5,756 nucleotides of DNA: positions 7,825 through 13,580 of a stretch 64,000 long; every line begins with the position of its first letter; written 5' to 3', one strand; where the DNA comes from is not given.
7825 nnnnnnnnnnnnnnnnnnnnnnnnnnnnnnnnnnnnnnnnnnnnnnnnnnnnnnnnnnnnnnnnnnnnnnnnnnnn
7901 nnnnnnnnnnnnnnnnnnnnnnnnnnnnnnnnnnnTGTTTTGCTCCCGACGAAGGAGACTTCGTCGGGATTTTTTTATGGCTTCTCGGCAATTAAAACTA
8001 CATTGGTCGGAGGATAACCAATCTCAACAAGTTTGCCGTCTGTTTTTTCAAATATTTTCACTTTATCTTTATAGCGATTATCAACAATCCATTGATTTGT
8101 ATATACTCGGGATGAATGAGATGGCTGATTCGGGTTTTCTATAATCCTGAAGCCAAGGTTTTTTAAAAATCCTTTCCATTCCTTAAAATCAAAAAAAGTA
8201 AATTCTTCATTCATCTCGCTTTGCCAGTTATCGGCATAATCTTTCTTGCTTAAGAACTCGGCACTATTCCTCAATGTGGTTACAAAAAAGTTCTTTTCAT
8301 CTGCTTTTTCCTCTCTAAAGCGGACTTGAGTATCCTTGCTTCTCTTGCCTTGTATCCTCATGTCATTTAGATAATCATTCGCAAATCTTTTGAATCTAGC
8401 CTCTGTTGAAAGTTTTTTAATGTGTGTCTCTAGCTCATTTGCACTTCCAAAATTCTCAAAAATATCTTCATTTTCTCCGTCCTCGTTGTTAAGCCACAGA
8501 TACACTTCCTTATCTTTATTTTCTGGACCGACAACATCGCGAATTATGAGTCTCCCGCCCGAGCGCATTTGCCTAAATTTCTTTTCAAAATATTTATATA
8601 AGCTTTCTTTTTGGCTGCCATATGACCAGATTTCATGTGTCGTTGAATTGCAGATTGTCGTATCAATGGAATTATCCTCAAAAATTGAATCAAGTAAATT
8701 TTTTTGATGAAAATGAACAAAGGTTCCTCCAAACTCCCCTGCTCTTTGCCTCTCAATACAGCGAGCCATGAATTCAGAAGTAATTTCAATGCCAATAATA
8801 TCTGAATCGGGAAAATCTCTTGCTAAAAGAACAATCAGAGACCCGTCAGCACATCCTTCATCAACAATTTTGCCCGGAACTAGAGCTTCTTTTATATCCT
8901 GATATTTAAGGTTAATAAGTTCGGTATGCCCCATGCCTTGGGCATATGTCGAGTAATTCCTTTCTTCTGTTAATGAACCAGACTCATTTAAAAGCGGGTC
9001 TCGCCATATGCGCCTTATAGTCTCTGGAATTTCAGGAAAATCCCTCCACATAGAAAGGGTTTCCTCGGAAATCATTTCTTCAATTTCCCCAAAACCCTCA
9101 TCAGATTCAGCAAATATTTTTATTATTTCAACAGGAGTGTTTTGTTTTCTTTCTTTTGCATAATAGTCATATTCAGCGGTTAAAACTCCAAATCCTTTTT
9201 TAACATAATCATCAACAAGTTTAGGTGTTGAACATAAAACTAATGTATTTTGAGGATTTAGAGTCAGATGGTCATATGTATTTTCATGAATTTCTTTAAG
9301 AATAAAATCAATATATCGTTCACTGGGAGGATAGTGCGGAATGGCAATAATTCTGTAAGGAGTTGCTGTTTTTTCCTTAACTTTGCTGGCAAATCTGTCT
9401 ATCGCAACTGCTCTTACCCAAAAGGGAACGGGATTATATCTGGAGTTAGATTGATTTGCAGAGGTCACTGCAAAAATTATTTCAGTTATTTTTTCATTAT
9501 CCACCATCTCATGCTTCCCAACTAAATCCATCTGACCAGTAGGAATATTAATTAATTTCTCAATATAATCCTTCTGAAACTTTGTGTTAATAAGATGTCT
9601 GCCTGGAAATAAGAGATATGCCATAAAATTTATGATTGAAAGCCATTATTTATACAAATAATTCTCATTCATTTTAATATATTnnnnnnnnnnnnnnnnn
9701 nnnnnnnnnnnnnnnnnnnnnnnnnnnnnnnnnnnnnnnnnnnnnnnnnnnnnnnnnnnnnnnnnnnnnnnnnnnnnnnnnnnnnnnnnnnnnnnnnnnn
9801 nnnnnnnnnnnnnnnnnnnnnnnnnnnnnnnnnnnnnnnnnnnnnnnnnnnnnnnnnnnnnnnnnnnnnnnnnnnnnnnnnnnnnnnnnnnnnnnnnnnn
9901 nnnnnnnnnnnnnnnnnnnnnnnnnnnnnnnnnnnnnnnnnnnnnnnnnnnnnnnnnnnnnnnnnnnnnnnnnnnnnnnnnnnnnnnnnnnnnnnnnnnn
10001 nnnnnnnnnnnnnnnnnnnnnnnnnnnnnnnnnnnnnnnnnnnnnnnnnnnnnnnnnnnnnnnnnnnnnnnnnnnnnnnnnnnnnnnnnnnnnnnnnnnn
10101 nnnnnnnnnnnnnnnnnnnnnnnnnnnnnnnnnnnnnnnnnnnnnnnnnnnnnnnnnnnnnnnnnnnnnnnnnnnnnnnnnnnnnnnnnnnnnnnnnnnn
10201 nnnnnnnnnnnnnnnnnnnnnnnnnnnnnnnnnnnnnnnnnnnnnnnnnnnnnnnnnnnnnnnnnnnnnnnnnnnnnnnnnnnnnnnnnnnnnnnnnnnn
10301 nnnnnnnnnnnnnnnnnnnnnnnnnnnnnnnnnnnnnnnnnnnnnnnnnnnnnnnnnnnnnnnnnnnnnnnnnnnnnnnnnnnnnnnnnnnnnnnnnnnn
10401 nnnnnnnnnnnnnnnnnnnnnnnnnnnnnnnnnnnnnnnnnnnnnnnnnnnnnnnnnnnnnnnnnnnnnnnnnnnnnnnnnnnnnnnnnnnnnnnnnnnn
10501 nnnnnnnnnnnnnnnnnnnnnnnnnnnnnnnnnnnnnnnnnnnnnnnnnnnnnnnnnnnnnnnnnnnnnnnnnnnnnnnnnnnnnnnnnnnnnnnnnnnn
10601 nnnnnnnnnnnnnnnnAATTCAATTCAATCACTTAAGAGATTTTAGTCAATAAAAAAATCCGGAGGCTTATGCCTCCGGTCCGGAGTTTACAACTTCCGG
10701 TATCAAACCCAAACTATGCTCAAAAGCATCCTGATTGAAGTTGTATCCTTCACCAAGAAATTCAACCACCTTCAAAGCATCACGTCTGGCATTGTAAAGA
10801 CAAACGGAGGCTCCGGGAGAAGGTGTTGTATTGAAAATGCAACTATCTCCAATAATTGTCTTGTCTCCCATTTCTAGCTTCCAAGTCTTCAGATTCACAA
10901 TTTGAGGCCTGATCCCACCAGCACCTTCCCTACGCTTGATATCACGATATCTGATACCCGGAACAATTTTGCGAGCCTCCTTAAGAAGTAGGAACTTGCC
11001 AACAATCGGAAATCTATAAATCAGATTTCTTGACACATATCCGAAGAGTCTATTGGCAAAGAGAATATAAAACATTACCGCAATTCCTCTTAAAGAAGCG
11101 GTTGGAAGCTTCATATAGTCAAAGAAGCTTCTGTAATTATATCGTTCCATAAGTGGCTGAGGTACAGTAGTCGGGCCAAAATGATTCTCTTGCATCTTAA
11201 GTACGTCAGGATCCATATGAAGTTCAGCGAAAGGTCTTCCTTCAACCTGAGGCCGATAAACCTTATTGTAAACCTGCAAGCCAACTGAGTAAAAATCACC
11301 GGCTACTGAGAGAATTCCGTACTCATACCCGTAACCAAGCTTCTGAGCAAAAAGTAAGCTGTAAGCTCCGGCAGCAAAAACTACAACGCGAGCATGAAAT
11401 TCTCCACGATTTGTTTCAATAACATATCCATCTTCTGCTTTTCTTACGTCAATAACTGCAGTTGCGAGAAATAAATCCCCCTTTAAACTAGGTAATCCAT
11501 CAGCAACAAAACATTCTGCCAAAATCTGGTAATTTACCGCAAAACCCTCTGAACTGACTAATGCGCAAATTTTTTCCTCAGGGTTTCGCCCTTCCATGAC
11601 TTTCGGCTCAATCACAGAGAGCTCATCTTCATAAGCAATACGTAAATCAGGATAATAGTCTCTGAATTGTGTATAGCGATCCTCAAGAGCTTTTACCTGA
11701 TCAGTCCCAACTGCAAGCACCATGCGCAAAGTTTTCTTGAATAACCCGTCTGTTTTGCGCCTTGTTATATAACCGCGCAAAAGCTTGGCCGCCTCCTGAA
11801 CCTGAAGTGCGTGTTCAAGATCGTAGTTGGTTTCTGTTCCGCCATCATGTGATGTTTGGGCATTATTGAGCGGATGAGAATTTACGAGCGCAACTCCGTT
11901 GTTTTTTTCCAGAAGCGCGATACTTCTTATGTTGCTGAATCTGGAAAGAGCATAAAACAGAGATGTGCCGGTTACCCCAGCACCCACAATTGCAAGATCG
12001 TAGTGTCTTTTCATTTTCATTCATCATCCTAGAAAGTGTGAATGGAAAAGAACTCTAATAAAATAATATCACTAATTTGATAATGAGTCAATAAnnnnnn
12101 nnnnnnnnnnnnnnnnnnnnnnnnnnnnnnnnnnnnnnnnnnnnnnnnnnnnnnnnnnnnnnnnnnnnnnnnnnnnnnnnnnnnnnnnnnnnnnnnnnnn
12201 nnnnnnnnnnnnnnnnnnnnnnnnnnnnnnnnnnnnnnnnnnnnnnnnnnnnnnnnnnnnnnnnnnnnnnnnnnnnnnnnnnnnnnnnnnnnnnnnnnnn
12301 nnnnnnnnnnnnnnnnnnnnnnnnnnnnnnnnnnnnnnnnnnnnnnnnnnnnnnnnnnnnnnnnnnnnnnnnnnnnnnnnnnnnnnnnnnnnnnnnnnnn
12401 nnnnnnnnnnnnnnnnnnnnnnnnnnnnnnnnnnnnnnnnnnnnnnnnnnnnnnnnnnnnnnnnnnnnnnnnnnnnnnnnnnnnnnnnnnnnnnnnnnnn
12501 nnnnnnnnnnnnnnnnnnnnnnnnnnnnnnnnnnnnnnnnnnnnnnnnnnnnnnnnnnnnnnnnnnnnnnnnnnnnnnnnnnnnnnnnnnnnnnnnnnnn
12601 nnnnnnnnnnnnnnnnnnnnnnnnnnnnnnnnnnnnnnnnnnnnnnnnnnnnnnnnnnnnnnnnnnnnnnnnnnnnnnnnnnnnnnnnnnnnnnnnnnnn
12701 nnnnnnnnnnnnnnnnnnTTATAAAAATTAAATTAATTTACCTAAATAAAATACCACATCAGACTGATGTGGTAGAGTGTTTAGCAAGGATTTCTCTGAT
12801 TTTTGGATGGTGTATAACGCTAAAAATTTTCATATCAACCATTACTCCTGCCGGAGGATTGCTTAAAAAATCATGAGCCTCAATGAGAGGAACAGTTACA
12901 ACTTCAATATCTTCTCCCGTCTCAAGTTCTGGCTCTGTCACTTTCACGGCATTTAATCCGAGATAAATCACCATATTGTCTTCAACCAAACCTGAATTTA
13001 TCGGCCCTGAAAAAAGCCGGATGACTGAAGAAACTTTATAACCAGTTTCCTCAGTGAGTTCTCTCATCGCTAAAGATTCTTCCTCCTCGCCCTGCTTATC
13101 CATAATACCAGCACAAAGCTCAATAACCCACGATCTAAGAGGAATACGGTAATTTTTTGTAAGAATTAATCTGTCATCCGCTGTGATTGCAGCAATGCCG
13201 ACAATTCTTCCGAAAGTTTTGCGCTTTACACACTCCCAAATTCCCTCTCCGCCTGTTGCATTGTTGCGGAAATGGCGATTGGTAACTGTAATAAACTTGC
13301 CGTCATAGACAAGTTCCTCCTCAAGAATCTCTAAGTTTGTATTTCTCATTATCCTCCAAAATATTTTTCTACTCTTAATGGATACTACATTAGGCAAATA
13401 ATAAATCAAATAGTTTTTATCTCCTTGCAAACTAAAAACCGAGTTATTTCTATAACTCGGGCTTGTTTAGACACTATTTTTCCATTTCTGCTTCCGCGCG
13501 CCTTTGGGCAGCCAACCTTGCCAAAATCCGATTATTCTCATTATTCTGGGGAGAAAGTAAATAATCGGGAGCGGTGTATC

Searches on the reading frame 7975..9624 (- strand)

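Call 86: search_protein_families(library=pfam, proteins=[window:7975-9624:-], max_evalue=0.001)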
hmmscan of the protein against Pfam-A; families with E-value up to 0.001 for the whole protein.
window:7975-9624:- (549 aa): 5 families
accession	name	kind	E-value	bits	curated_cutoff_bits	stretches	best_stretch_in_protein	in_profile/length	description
PF13847.12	Methyltransf_31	-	6e-13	49.2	27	1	252-379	6-127/145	Methyltransferase domain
PF08241.18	Methyltransf_11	-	1.7e-08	35.4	21.2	1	255-361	2-95/95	Methyltransferase domain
PF13649.12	Methyltransf_25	-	4.1e-08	34.2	27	1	253-333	1-78/97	Methyltransferase domain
PF02390.23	Methyltransf_4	-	1.3e-06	28.4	24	1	253-321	5-74/173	Putative methyltransferase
PF08242.18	Methyltransf_12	-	5.5e-06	27.5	30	1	256-340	3-82/98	Methyltransferase domain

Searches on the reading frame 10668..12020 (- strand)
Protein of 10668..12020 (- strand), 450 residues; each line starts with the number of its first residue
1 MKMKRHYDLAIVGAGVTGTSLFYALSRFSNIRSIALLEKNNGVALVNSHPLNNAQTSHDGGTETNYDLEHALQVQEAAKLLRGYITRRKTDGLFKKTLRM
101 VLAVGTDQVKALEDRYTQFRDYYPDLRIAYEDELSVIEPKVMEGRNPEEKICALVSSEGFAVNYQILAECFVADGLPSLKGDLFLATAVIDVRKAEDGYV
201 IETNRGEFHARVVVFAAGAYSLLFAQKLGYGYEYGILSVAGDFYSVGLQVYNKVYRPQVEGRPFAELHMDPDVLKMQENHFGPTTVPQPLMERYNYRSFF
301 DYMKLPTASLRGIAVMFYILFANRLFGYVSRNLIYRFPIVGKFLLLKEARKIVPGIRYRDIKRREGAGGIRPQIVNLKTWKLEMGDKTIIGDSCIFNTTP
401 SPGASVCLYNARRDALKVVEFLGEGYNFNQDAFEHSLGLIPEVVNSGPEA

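Call 86: search_protein_families(library=pfam, proteins=[window:10668-12020:-], max_evalue=0.001)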
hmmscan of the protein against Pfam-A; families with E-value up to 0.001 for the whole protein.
window:10668-12020:- (450 aa): 3 families
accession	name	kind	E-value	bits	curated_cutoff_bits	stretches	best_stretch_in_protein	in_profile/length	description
PF06039.21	Mqo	-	1.8e-18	66.8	27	1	6-283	2-314/489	Malate:quinone oxidoreductase (Mqo)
PF01266.30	DAO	-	1.4e-17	64.7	27.9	1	8-230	1-215/353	FAD dependent oxidoreductase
PF13738.12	Pyr_redox_3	-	5.8e-06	26.2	30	1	186-221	101-136/305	Pyridine nucleotide-disulphide oxidoreductase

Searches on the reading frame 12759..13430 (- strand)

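Call 86: search_protein_families(library=pfam, proteins=[window:12759-13430:-], max_evalue=0.001)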
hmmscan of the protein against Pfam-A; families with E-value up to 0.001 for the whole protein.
window:12759-13430:- (223 aa): 1 family
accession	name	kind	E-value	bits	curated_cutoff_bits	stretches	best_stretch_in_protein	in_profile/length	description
PF00293.34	NUDIX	-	2.9e-08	34.2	21.1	1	74-185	3-118/134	NUDIX domain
